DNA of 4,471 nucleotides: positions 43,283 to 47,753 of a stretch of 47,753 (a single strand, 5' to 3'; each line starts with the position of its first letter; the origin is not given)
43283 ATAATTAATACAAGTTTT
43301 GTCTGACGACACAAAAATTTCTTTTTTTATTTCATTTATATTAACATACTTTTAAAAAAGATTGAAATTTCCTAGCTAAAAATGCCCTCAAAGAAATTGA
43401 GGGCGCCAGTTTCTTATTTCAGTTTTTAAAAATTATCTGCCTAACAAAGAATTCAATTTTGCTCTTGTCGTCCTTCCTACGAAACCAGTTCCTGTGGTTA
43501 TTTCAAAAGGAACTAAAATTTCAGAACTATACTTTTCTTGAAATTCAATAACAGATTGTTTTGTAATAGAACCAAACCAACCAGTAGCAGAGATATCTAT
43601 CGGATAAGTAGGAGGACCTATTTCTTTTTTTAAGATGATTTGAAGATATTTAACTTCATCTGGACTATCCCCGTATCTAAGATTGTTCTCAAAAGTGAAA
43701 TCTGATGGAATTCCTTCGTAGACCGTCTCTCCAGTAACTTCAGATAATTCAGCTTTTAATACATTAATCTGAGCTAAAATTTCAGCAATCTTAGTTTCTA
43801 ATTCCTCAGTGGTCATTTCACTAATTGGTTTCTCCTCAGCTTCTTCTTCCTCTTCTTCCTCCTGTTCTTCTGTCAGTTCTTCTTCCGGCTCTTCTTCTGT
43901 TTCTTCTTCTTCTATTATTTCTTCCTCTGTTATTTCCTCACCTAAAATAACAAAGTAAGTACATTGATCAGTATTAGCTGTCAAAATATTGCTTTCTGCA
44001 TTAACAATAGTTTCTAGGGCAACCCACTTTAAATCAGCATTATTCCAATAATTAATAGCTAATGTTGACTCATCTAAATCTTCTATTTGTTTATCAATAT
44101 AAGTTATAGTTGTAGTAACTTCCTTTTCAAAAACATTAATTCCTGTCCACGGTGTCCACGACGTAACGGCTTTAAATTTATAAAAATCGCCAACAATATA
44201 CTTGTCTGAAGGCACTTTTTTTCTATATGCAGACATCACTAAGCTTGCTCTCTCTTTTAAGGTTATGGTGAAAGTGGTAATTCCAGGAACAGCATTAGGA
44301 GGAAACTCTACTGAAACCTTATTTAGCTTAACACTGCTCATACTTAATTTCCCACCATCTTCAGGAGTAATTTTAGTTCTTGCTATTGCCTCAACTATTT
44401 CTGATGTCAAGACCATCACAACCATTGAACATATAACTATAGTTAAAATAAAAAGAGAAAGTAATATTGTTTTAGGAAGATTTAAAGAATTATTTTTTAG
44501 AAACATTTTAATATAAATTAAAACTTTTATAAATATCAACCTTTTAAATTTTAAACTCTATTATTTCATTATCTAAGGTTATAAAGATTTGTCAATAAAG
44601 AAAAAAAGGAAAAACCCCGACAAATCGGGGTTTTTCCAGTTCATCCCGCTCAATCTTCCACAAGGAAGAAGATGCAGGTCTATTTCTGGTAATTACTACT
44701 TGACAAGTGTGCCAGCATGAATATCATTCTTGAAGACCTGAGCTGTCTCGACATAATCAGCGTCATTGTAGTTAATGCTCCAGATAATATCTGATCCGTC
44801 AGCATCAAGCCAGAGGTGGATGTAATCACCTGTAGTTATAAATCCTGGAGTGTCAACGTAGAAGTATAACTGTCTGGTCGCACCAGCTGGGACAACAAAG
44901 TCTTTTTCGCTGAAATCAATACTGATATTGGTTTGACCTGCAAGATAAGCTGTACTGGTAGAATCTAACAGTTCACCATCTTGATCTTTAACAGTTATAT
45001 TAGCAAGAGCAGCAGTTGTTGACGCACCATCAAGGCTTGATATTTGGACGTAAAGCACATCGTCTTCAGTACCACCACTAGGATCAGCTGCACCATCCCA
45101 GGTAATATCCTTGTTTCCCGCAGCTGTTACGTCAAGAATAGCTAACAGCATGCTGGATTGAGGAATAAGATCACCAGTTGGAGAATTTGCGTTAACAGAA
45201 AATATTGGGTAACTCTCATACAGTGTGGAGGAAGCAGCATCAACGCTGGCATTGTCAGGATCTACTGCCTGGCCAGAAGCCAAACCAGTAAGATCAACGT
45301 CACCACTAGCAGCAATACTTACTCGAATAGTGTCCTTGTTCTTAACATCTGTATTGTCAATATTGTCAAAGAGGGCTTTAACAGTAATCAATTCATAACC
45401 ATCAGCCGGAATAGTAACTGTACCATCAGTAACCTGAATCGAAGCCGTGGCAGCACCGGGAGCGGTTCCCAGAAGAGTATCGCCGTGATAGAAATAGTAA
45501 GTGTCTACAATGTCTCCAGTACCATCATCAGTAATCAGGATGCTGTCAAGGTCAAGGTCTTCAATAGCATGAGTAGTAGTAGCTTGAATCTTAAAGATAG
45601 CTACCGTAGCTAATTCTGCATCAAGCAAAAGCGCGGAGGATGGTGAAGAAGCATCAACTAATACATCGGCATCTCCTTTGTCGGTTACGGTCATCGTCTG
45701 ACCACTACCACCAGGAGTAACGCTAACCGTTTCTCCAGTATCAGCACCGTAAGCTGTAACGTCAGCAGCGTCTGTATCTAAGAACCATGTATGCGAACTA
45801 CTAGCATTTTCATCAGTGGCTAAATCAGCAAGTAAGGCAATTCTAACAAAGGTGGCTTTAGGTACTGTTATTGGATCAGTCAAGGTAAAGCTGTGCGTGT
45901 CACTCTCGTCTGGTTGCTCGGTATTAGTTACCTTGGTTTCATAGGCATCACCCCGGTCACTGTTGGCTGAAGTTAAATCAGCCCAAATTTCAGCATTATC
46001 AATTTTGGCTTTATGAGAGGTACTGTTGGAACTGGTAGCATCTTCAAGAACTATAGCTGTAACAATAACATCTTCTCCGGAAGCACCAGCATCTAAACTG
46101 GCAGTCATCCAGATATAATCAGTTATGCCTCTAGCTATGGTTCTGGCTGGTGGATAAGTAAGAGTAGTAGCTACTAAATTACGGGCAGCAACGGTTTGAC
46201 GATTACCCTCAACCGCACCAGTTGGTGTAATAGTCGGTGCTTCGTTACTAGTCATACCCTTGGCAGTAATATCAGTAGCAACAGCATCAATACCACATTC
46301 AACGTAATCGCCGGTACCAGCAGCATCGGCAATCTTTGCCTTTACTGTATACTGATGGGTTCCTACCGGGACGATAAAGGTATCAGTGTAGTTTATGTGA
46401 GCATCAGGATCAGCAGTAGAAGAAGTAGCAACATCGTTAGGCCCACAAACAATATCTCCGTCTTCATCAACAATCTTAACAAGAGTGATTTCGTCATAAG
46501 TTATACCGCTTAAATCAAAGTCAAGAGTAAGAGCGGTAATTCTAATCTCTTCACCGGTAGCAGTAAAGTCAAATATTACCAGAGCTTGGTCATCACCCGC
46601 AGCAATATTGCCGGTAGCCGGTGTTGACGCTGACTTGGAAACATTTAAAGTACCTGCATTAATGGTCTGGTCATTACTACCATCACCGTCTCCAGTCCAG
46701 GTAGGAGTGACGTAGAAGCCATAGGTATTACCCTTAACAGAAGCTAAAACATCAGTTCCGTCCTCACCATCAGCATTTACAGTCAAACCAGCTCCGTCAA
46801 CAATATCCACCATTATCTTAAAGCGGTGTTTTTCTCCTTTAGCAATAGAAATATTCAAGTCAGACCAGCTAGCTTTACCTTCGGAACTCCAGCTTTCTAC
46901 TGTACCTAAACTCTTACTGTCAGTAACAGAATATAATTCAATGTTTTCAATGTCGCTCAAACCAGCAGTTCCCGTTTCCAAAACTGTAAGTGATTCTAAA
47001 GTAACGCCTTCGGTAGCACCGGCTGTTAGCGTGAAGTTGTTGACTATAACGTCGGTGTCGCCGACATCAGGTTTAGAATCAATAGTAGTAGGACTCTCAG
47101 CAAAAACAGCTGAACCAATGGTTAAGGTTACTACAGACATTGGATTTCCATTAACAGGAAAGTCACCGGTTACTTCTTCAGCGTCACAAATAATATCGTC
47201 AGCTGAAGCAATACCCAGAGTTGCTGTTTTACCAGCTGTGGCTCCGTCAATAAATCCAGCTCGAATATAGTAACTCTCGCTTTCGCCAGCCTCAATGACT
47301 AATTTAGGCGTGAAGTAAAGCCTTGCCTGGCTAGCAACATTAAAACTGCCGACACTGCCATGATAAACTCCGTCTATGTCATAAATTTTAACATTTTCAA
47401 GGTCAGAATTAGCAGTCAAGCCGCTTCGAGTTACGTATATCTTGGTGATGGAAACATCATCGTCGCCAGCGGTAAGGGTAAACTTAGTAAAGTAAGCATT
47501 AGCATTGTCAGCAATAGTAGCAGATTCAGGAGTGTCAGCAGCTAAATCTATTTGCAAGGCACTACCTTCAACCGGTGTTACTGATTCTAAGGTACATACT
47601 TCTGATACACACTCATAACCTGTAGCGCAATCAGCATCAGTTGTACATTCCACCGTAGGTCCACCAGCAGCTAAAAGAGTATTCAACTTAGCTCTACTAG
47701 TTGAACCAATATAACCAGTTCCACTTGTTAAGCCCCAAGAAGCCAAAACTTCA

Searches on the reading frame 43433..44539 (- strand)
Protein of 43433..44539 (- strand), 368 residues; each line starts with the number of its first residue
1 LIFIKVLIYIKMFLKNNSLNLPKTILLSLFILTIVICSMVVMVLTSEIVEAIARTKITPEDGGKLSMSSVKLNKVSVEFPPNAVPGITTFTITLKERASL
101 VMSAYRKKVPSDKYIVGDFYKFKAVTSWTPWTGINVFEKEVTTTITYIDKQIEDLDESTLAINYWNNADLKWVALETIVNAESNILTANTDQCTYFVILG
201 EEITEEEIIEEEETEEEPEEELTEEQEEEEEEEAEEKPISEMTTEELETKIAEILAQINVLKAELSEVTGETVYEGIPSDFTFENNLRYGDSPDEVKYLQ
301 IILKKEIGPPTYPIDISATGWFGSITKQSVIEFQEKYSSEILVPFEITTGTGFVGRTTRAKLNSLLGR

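Call 63: search_protein_families(library=pfam, proteins=[window:43433-44539:-], max_evalue=0.001)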
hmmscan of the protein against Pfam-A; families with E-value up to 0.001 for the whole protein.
window:43433-44539:- (368 aa): 1 family
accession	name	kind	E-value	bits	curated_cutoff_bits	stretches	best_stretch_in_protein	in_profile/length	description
PF01471.23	PG_binding_1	-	0.00051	20.6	23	0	294-337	3-41/57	Putative peptidoglycan binding domain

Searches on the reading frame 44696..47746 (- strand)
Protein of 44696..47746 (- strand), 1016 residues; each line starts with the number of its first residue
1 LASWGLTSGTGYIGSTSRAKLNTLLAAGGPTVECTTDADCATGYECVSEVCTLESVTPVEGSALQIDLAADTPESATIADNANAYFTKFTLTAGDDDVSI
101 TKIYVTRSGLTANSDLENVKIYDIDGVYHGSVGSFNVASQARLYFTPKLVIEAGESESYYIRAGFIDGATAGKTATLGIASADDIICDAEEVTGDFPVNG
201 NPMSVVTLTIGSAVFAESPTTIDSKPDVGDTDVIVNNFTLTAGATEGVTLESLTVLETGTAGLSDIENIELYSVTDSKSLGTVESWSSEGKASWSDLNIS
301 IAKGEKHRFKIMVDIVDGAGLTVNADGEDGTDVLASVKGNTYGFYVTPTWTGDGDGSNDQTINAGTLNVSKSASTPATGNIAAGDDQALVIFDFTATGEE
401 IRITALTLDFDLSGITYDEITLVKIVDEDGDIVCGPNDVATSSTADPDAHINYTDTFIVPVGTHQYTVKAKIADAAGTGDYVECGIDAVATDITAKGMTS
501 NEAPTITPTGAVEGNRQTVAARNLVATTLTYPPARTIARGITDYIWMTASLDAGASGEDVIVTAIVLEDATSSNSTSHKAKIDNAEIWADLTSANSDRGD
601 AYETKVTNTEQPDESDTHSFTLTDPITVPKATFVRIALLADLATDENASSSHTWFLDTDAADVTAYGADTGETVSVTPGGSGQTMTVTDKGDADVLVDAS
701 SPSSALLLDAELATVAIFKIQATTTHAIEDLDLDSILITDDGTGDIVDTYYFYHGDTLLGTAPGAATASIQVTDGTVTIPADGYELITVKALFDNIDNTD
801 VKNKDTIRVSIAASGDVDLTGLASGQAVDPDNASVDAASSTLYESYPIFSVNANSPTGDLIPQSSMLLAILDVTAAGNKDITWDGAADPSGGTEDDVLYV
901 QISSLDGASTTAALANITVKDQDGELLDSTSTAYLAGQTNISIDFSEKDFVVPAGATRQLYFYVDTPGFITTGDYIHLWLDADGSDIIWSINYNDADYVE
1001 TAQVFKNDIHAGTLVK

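Call 63: search_protein_families(library=pfam, proteins=[window:44696-47746:-], max_evalue=0.001)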
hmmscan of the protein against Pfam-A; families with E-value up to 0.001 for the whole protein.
window:44696-47746:- (1016 aa): 1 family
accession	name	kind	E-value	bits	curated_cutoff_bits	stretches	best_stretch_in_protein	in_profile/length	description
PF14873.11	BNR_assoc_N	-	0.00034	20.8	25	0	237-301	24-97/153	N-terminal domain of BNR-repeat neuraminidase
